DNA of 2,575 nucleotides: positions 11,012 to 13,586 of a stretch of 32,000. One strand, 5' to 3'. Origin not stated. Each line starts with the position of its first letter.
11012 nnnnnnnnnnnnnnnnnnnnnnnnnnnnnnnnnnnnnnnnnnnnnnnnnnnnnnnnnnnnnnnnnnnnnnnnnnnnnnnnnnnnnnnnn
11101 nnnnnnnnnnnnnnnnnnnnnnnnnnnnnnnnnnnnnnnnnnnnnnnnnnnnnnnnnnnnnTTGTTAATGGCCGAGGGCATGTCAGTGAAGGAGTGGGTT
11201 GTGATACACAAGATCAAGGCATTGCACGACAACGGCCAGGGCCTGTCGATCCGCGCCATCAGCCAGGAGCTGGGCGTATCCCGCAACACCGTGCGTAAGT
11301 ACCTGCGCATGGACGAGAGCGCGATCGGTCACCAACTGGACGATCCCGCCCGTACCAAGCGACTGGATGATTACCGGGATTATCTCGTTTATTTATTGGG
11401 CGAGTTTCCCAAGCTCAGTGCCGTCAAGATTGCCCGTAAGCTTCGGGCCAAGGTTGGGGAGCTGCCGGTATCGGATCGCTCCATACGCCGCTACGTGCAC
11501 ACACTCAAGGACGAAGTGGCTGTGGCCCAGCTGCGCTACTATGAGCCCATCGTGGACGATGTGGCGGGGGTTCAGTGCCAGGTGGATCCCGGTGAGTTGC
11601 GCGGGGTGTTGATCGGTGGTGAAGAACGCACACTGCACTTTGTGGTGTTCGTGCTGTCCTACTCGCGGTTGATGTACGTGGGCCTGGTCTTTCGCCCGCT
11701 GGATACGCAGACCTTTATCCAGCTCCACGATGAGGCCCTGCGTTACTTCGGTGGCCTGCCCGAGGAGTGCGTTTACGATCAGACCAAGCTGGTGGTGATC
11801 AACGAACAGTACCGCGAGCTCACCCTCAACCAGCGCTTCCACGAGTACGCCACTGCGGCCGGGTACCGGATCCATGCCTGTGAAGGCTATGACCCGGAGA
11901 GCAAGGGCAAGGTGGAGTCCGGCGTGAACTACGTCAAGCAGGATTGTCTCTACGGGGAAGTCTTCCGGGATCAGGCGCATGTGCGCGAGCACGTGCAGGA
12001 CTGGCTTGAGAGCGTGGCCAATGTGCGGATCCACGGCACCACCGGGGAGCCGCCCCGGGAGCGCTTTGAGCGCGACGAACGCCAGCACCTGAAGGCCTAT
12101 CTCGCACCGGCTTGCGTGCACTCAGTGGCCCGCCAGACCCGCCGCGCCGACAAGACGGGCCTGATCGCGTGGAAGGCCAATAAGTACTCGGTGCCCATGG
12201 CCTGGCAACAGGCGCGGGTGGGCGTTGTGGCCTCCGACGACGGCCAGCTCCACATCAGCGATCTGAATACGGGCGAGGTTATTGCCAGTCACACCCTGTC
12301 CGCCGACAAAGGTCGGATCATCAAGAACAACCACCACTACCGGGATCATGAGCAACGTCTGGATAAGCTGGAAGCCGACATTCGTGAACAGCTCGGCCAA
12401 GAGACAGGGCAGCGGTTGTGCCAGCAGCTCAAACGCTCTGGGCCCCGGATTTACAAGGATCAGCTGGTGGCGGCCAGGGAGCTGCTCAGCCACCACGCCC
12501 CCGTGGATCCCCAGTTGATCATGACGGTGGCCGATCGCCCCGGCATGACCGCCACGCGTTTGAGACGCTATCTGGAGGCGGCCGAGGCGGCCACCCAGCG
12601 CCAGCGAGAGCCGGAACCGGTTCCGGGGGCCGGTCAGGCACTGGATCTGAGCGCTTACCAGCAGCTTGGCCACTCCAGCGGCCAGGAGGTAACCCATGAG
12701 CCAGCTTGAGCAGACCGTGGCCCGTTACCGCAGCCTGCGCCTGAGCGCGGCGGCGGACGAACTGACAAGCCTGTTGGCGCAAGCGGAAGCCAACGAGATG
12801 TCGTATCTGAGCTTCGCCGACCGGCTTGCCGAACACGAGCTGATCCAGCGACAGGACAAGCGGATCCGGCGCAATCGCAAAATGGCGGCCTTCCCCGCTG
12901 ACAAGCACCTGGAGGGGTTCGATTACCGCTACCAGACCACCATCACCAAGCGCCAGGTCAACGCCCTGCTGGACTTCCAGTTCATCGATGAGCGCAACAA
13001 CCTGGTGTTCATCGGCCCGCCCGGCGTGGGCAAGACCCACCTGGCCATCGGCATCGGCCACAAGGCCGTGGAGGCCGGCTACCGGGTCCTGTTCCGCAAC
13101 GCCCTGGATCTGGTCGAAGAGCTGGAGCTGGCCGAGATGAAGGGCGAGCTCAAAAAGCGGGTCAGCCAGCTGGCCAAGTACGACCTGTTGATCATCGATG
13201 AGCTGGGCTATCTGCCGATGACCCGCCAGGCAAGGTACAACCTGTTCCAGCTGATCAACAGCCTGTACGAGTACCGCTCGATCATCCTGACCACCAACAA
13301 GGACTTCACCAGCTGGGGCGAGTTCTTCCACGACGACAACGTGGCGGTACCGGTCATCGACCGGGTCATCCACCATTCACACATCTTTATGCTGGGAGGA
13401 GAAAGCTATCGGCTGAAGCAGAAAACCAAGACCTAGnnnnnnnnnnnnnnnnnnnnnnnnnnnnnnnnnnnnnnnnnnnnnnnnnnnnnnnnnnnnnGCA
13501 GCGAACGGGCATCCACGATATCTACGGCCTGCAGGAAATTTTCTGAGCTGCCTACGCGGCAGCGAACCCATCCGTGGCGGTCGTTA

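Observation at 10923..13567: IS21 element sits at the junction between two different CRISPR repeat families, with no target-site duplication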

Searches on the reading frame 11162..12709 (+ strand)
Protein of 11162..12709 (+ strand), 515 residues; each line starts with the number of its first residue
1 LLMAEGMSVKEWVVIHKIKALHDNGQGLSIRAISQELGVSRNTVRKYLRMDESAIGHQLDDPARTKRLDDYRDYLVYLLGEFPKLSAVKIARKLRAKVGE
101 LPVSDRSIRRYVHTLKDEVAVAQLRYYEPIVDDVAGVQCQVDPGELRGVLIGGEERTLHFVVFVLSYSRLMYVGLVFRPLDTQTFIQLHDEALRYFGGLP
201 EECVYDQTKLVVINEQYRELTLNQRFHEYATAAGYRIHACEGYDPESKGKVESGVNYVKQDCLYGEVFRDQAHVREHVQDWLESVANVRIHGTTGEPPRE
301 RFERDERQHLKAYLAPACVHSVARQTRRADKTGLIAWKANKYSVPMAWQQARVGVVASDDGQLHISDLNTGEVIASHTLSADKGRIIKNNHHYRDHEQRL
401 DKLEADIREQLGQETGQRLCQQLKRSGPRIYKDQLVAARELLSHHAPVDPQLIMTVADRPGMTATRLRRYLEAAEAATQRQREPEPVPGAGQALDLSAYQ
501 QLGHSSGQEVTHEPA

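Call 7: search_protein_families(library=pfam, proteins=[window:11162-12709:+])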
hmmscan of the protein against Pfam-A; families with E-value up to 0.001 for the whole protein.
window:11162-12709:+ (515 aa): 14 families
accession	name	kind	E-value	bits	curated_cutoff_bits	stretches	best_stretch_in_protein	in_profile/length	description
PF22483.2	Mu-transpos_C_2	-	4.9e-10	39.4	27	1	321-387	8-71/73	Mu transposase, C-terminal domain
PF08279.18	HTH_11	-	2.3e-08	34.2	25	1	18-48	6-36/55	HTH domain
PF13683.12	rve_3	-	7.1e-08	32.5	26.5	1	234-295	2-63/67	Integrase core domain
PF13384.12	HTH_23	-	3.9e-06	26.9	24.6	1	18-49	8-39/50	Homeodomain-like domain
PF00665.32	rve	-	6e-06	26.9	32.6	1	153-245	19-102/102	Integrase core domain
PF08281.18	Sigma70_r4_2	-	0.00027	21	25.7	0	26-49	25-48/54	Sigma-70, region 4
PF02796.21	HTH_7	-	0.00037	21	23.8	0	15-49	11-43/45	Helix-turn-helix domain of resolvase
PF13556.12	HTH_30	-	0.00038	20.6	27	0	27-64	12-49/59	PucR C-terminal helix-turn-helix domain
PF13412.12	HTH_24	-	0.00044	20.2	21.9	0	19-49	10-39/48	Winged helix-turn-helix DNA-binding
PF13730.12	HTH_36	-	0.0007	19.8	25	0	7-49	3-47/55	Helix-turn-helix domain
PF13936.12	HTH_38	-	0.00071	19.7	27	0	17-46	12-39/44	Helix-turn-helix domain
PF09339.16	HTH_IclR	-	0.00078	19.6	22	0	19-49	10-40/52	IclR helix-turn-helix domain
PF01498.24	HTH_Tnp_Tc3_2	-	0.00086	20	31.5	0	73-114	2-41/72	Transposase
PF15978.11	TnsD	-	0.00088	18.8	32.4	0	16-95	189-266/355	Tn7-like transposition protein D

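Call 34: list_cluster_members(proteins=[window:11201-12706:+, window:12696-13433:+, P0121, P0001, P0231])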
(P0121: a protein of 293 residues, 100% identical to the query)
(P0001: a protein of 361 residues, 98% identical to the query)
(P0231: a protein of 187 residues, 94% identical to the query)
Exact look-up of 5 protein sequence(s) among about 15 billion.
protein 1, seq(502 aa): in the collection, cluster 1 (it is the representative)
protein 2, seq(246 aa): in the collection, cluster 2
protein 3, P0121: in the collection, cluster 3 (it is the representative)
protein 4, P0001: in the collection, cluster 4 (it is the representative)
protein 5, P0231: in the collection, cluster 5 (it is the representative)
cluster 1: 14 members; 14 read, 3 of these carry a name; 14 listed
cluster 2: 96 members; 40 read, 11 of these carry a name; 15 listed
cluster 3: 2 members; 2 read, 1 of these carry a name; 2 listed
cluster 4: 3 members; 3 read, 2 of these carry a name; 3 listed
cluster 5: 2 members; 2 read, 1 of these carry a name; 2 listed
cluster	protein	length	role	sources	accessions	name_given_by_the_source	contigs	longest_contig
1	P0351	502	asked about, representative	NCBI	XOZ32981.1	IS21 family transposase [Halomonadaceae bacterium KBTZ08]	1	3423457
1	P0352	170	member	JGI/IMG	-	hypothetical protein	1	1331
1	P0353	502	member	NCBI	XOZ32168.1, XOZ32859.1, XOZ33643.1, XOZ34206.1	IS21 family transposase [Halomonadaceae bacterium KBTZ08]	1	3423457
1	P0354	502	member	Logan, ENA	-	-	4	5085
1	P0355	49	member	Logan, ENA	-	-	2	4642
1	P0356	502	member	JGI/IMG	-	-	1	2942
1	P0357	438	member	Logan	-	-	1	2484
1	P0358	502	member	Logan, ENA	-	-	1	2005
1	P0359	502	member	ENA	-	-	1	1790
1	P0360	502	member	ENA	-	-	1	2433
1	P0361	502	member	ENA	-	-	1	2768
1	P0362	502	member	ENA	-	-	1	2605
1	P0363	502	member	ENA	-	-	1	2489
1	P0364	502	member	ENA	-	-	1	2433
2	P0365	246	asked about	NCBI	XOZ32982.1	IS21-like element helper ATPase IstB [Halomonadaceae bacterium KBTZ08]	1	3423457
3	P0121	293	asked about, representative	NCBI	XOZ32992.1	heme ABC transporter ATP-binding protein [Halomonadaceae bacterium KBTZ08]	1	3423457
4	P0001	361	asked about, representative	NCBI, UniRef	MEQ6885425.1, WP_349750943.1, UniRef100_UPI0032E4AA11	PotD/PotF family extracellular solute-binding protein [Salicola sp. Rm-C-2C1-2] | ABC transporter substrate-binding protein n=1 Tax=Salicola sp. Rm-C-2C1-2 TaxID=3141321 ...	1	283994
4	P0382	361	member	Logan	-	-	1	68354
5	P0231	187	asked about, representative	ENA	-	-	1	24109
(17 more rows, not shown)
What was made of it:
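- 11065..13497 (+): IS21-family insertion sequence, 2433 bp. The left inverted repeat carries the L1 and L2 repeats (11071-11091, 11095-11115). istA is 11201-12709 and istB is 12696-13436. The right inverted repeat carries the R2 and R1 repeats (13447-13467, 13471-13491). There is no target-site duplication. Protein accessions XOZ32981 and XOZ32982 (call 34).
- KBTZ08 encodes at least 4 further IstA copies: XOZ32168, 32859, 33643 and 34206 (call 34). The IS is multi-copy in this genome (call 34). The record is a single 3.42-Mb contig (call 34).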

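Call 35: find_encoding_contigs(protein=P0382, flank=10000, max_places=5)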
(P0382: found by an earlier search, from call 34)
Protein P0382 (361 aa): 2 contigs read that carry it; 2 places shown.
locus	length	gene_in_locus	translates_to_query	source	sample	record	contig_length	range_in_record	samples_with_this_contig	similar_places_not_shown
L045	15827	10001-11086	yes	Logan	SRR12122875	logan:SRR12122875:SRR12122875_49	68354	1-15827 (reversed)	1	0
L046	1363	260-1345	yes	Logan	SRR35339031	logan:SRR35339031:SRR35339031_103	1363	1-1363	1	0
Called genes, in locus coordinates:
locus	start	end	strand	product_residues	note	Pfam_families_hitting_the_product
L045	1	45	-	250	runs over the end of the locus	-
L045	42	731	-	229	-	PF00483:NTP_transferase, PF12804:NTP_transf_3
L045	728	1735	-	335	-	PF01636:APH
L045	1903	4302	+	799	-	PF03968:LptD_N (weak), PF19838:LptD_2, PF04453:LptD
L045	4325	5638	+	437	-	PF13623:SurA_N_2, PF13624:SurA_N_3, PF09312:SurA_N, PF13616:Rotamase_3, PF00639:Rotamase, PF13145:Rotamase_2 (weak), PF13616:Rotamase_3, PF00639:Rotamase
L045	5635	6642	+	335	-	PF04166:PdxA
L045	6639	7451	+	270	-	PF00398:RrnaAD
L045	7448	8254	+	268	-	PF00149:Metallophos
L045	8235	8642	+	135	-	PF04241:DUF423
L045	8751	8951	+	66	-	PF02597:ThiS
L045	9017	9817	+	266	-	PF05690:ThiG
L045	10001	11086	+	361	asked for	PF13416:SBP_bac_8, PF13343:SBP_bac_6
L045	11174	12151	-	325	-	-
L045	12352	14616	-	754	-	PF07715:Plug, PF00593:TonB_dep_Rec_b-barrel, PF14905:OMP_b-brl_3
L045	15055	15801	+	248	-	PF08279:HTH_11 (faint), PF13384:HTH_23 (weak), PF00665:rve (weak)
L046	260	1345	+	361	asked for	PF13416:SBP_bac_8, PF13343:SBP_bac_6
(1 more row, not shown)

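Call 47: find_encoding_contigs(protein=P0354, flank=3000, max_places=6)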
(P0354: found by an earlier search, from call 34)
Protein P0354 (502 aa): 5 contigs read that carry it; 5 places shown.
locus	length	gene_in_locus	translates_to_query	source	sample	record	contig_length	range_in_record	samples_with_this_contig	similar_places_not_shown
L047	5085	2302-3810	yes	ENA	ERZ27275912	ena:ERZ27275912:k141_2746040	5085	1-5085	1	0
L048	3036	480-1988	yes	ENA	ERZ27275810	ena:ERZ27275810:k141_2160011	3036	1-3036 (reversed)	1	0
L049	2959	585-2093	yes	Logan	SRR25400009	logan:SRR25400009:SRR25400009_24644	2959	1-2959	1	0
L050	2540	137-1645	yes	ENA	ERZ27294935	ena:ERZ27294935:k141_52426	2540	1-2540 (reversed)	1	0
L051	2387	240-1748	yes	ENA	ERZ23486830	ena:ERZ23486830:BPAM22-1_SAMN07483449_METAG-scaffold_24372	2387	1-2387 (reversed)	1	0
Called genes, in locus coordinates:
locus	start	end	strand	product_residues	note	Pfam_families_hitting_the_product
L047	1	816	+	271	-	?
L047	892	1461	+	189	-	PF16754:Pesticin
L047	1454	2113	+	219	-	-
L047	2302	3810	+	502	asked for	PF08279:HTH_11 (faint), PF13384:HTH_23 (faint), PF13683:rve_3, PF22483:Mu-transpos_C_2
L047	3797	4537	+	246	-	PF01695:IstB_IS21, PF00308:Bac_DnaA, PF00004:AAA (weak)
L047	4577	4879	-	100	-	PF05973:Gp49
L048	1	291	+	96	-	?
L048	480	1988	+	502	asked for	PF08279:HTH_11 (faint), PF13384:HTH_23 (faint), PF13683:rve_3, PF22483:Mu-transpos_C_2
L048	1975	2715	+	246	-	PF01695:IstB_IS21, PF00308:Bac_DnaA, PF00004:AAA (weak)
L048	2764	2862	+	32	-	-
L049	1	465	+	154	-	?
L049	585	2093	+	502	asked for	PF08279:HTH_11 (faint), PF13384:HTH_23 (faint), PF13683:rve_3, PF22483:Mu-transpos_C_2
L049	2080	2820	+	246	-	PF01695:IstB_IS21, PF00308:Bac_DnaA, PF00004:AAA (weak)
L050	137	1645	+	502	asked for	PF08279:HTH_11 (faint), PF13384:HTH_23 (faint), PF13683:rve_3, PF22483:Mu-transpos_C_2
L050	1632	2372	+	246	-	PF01695:IstB_IS21, PF00308:Bac_DnaA, PF00004:AAA (weak)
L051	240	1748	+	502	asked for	PF08279:HTH_11 (faint), PF13384:HTH_23 (faint), PF13683:rve_3, PF22483:Mu-transpos_C_2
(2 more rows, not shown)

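Call 48: find_encoding_contigs(protein=P0356, flank=3000, max_places=4)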
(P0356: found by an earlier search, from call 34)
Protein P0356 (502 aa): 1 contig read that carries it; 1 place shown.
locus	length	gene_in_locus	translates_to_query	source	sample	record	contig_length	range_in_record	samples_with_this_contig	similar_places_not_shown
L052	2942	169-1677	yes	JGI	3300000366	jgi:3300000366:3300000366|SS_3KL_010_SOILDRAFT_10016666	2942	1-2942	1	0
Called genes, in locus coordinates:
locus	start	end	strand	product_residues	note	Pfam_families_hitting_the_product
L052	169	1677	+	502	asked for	PF08279:HTH_11 (faint), PF13384:HTH_23 (faint), PF13683:rve_3, PF22483:Mu-transpos_C_2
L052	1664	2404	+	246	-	PF01695:IstB_IS21, PF00308:Bac_DnaA, PF00004:AAA (weak)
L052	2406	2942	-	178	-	?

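Call 63: search_protein_families(library=ncbifam, proteins=[window:11201-12709:+], max_evalue=0.01)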
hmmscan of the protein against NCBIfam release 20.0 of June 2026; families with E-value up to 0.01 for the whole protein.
window:11201-12709:+ (502 aa): 7 families
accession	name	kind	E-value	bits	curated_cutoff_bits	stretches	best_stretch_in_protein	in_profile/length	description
NF033546.1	transpos_IS21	equivalog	4e-76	256.4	160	1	11-299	5-291/294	IS21 family transposase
NF033577.2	transpos_IS481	equivalog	3.6e-14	52.9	224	1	12-289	11-284/284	IS481 family transposase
NF033516.0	transpos_IS3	equivalog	2.7e-08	33.5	160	1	211-283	290-362/369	IS3 family transposase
NF033545.0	transpos_IS630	equivalog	1.2e-06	28.2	100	1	4-103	4-109/299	IS630 family transposase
TIGR03879.1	near_KaiC_dom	domain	0.00071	20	65.1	1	13-49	34-70/91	probable regulatory domain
NF005385.0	PRK06930.1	subfamily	0.0042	16.8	136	0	10-49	126-165/170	positive control sigma-like factor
NF040595.1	HTH_Cbp1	equivalog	0.0056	16.6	140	0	2-42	5-43/135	CRISPR DNA repeat-binding protein Cbp1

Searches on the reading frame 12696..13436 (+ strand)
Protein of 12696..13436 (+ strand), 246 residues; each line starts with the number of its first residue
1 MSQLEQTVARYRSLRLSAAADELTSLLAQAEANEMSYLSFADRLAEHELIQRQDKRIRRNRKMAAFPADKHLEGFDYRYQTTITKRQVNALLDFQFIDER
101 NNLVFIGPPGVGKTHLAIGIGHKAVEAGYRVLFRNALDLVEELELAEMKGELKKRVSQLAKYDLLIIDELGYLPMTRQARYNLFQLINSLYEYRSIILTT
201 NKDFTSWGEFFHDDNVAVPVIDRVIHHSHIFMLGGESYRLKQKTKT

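Call 7: search_protein_families(library=pfam, proteins=[window:12696-13436:+])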
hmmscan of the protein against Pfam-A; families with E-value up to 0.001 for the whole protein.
window:12696-13436:+ (246 aa): 7 families
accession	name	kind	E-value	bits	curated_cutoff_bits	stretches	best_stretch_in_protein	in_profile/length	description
PF01695.23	IstB_IS21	-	2.4e-78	263.4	24.1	1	12-245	4-237/238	IstB-like ATP binding protein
PF00308.24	Bac_DnaA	-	1.9e-09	38.3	23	1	100-202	34-139/162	Bacterial DnaA ATPAse domain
PF00004.35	AAA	-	3.1e-07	31.3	21.2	1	104-201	2-109/131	ATPase family associated with various cellular activities (AAA)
PF13479.12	AAA_24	-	0.0001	22.6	27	1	102-171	4-74/195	AAA domain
PF02562.22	PhoH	-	0.00012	22.1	27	1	95-161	14-81/205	PhoH-like protein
PF20720.3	nSTAND3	-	0.00022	21.4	27.2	1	96-138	13-55/155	Novel STAND NTPase 3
PF13401.12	AAA_22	-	0.00039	21.2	27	0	99-117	4-22/130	AAA domain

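Call 8: find_encoding_contigs(protein=window:12696-13436:+, flank=10000, max_places=10)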
Protein window:12696-13436:+ (246 aa): no gene with exactly this product is on record in the collection.
